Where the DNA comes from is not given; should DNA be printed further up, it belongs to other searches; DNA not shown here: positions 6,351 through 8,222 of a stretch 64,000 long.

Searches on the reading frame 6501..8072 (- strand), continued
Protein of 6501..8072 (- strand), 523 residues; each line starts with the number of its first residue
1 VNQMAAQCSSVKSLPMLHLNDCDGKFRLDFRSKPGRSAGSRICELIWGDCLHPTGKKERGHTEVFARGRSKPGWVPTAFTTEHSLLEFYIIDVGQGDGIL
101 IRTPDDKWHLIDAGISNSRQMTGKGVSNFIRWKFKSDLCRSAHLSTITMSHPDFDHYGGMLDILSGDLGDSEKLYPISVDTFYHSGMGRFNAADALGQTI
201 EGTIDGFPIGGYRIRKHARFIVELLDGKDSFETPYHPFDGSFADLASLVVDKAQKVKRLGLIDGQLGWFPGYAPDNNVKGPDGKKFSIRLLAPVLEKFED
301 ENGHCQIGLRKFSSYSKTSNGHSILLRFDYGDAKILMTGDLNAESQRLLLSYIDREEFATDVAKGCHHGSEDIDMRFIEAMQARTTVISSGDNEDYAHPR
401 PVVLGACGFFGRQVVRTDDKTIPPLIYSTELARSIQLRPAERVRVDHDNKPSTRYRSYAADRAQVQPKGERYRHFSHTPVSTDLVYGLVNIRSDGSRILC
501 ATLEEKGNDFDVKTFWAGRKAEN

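Call 61: search_protein_families(library=pfam, alignment_id=A3, max_evalue=0.00001)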
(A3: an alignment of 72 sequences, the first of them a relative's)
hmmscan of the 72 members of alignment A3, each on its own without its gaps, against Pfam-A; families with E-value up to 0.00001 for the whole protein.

A. member 1, L001:4023-6131:- (703 aa): 0 families

B. families by the number of members that match (of 72 scanned): 68 families (the first 25 are shown)
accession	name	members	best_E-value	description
PF06537.16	DHOR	2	3.6e-85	Di-haem oxidoreductase, putative peroxidase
PF13354.11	Beta-lactamase2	2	1.1e-56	Beta-lactamase enzyme family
PF03193.22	RsgA_GTPase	2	3.5e-53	RsgA GTPase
PF00656.27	Peptidase_C14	2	1.5e-41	Caspase domain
PF13699.11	eCIS_core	2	1.3e-33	eCIS core domain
PF01694.28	Rhomboid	2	2.9e-33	Rhomboid domain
PF00561.26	Abhydrolase_1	2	4.9e-31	alpha/beta hydrolase fold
PF12697.13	Abhydrolase_6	2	1.7e-22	Alpha/beta hydrolase family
PF00753.33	Lactamase_B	2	1.8e-17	Metallo-beta-lactamase superfamily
PF12146.15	Hydrolase_4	2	7.1e-16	Serine aminopeptidase, S33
PF01926.29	MMR_HSR1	2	1.6e-08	50S ribosome-binding GTPase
PF00034.26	Cytochrom_C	2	5e-06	Cytochrome c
PF07287.17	AtuA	1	1.3e-130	Acyclic terpene utilisation family protein AtuA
PF01297.22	ZnuA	1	1.2e-74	Zinc-uptake complex component A periplasmic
PF00950.22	ABC-3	1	1.9e-72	ABC 3 transport family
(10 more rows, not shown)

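Call 62: search_protein_families(library=padloc, alignment_id=A3, max_evalue=0.00001)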
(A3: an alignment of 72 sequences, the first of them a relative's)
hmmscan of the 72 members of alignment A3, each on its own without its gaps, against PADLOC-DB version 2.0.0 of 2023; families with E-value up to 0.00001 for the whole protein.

A. member 1, L001:4023-6131:- (703 aa): 0 families

B. families by the number of members that match (of 72 scanned): 52 families (the first 25 are shown)
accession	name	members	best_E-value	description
PDLC02987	caspase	2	6.7e-13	-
PDLC04061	PD-T4-6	1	3.7e-61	-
PDLC04042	PD-T4-6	1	1.6e-60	-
PDLC04053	PD-T4-6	1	1.3e-59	-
PDLC04043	PD-T4-6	1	5.5e-55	-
PDLC04060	PD-T4-6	1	9.2e-55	-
PDLC04138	mad6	1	5.9e-54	mads_6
PDLC04054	PD-T4-6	1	1e-53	-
PDLC04057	PD-T4-6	1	1.9e-52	-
PDLC01088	C3a189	1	2.2e-50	kinase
PDLC04047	PD-T4-6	1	1.4e-49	-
PDLC04041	PD-T4-6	1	1.1e-48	-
PDLC04052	PD-T4-6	1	4.8e-47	-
PDLC04040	PD-T4-6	1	1.8e-46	-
PDLC04039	PD-T4-6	1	1.8e-45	-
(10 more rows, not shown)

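Call 65: search_protein_families(library=pfam, proteins=[L001:11600-13252:+, L001:13252-14850:+, L001:4023-6131:-, L005:1404-2300:+, L005:2971-4443:+, L005:4456-6150:+, L004:7528-8886:+, L004:11414-12673:-, L007:11563-12600:+, L007:7203-8729:+], max_evalue=0.001)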
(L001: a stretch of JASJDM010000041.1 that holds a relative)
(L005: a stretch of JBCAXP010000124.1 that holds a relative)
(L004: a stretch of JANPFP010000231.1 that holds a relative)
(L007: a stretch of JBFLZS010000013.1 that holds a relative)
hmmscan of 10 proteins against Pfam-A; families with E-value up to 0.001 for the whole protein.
L001:11600-13252:+ (551 aa): 1 family
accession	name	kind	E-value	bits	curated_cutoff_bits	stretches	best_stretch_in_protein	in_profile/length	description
PF00082.27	Peptidase_S8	-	1.9e-31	109.9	21.8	1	157-390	1-259/288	Subtilase family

L001:13252-14850:+ (533 aa): 1 family
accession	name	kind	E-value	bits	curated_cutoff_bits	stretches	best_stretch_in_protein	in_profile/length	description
PF01364.23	Peptidase_C25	-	2.2e-08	34.2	23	1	68-377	44-372/374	Peptidase family C25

L001:4023-6131:- (703 aa): 0 families

L005:1404-2300:+ (299 aa): 1 family
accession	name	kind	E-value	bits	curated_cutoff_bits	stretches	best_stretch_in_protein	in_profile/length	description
PF00753.33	Lactamase_B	-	1.8e-17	64.3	22.7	1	31-218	8-196/196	Metallo-beta-lactamase superfamily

L005:2971-4443:+ (491 aa): 1 family
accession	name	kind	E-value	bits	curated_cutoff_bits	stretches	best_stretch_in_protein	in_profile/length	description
PF09375.15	Peptidase_M75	-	5.2e-66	223.6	23.5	1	86-464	1-286/288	Imelysin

L005:4456-6150:+ (565 aa): 2 families
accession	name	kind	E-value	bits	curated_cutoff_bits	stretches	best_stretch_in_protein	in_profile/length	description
PF06537.16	DHOR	-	3.6e-85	286.8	22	2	90-465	39-426/499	Di-haem oxidoreductase, putative peroxidase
PF00034.26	Cytochrom_C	-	5e-06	28.2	21.3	0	391-416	2-26/90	Cytochrome c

L004:7528-8886:+ (453 aa): 1 family
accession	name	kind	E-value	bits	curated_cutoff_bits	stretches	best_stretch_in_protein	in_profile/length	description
PF22977.2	WHD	-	2e-23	83.6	27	1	16-225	14-220/221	Winged helix domain, variant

L004:11414-12673:- (420 aa): 1 family
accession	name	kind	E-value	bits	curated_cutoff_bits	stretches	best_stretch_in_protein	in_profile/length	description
PF00656.27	Peptidase_C14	-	5.6e-14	52.8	21.4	1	47-192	3-142/233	Caspase domain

L007:11563-12600:+ (346 aa): 1 family
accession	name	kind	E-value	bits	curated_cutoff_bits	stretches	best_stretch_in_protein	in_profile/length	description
PF01471.23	PG_binding_1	-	3.6e-08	33.9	23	1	24-60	4-40/57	Putative peptidoglycan binding domain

L007:7203-8729:+ (509 aa): 1 family
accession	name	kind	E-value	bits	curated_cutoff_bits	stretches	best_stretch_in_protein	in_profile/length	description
PF13699.11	eCIS_core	-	1.2e-29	102.8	22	1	60-136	1-77/79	eCIS core domain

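Call 66: search_protein_families(library=pfam, proteins=[L002:5626-6276:-, L002:6547-7734:-, L004:12746-14275:-, L004:14347-15732:-, L006:5492-6322:+, L007:12669-14945:+, L009:11500-12039:+, L009:12229-12945:+, L011:2546-3793:+, L001:15537-19193:+], max_evalue=0.001)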
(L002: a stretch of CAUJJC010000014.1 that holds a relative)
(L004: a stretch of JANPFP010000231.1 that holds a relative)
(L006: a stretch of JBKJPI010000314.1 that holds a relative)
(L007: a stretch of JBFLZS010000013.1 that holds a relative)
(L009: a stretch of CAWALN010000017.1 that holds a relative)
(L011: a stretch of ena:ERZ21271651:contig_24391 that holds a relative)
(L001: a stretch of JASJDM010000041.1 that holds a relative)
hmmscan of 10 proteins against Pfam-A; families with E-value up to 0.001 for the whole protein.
L002:5626-6276:- (217 aa): 0 families

L002:6547-7734:- (396 aa): 0 families

L004:12746-14275:- (510 aa): 2 families
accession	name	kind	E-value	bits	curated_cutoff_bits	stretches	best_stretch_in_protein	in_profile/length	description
PF03783.19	CsgG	-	8.3e-26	91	20.8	1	37-237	3-203/210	Curli production assembly/transport component CsgG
PF16538.11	FlgT_C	-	0.00037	21.3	27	0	267-326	3-62/77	Flagellar assembly protein T, C-terminal domain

L004:14347-15732:- (462 aa): 2 families
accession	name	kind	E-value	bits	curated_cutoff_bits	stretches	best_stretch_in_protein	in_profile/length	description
PF00656.27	Peptidase_C14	-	1.5e-41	143.1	21.4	1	56-273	1-232/233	Caspase domain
PF01364.23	Peptidase_C25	-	0.00034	20.4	23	1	108-264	219-351/374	Peptidase family C25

L006:5492-6322:+ (277 aa): 1 family
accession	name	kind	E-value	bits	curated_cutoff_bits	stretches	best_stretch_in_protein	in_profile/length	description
PF13589.12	HATPase_c_3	-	1.4e-07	32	25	1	41-136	5-93/137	Histidine kinase-, DNA gyrase B-, and HSP90-like ATPase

L007:12669-14945:+ (759 aa): 2 families
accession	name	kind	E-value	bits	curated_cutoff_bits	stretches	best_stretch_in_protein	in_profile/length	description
PF00128.31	Alpha-amylase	-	4.3e-18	66.2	22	1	228-399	20-193/446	Alpha amylase, catalytic domain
PF02922.24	CBM_48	-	1.5e-09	38.5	22.4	1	44-137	2-82/83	Carbohydrate-binding module 48 (Isoamylase N-terminal domain)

L009:11500-12039:+ (180 aa): 1 family
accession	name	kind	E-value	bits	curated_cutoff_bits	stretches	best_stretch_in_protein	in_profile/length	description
PF00293.34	NUDIX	-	4e-19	69.4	21.1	1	41-153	2-122/134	NUDIX domain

L009:12229-12945:+ (239 aa): 0 families

L011:2546-3793:+ (415 aa): 0 families

L001:15537-19193:+ (1219 aa): 2 families
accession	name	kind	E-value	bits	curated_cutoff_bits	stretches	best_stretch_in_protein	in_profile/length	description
PF07693.20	KAP_NTPase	-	2e-22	80.3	20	1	448-890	18-193/293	KAP family P-loop domain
PF01878.24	EVE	-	3.9e-06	27.4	23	1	13-135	1-137/145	EVE domain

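Call 77: find_related_loci(query=A2, collection=viral_contigs, flank=8000)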
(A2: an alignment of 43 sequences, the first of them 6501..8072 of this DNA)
Query A2 (523 aa) in viral_contigs; peptide patterns used: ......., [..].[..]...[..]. (x = any residue, [..] = any of these).
202 stretches matched a pattern; 46 encode a relative of the query (tblastn E <= 1e-3); 46 distinct loci.
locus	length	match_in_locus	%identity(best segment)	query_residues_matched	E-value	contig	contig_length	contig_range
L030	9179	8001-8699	35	86-419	9e-13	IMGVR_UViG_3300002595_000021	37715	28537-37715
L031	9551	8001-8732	34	72-419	3e-11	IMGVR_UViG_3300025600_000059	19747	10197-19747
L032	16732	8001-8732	34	72-419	3e-11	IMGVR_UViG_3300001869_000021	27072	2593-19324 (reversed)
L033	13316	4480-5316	28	80-462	4e-11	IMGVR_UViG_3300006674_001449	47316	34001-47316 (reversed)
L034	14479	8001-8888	27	86-479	7e-10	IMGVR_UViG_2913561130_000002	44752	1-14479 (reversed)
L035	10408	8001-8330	32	56-186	6e-10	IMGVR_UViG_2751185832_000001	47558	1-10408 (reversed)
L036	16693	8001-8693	28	86-419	1e-9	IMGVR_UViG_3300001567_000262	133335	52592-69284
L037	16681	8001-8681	29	86-418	3e-9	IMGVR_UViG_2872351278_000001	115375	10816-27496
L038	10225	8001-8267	36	70-166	3e-9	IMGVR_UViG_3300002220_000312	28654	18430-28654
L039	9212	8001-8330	31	56-186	4e-9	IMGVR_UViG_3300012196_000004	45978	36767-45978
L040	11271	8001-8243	39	76-166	8e-9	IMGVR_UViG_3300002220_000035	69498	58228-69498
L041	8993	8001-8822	27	60-443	1e-8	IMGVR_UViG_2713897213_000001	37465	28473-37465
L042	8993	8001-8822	27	60-443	1e-8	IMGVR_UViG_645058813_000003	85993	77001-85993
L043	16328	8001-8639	36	86-404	1e-8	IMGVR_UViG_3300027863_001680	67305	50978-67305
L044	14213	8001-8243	34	86-186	1e-8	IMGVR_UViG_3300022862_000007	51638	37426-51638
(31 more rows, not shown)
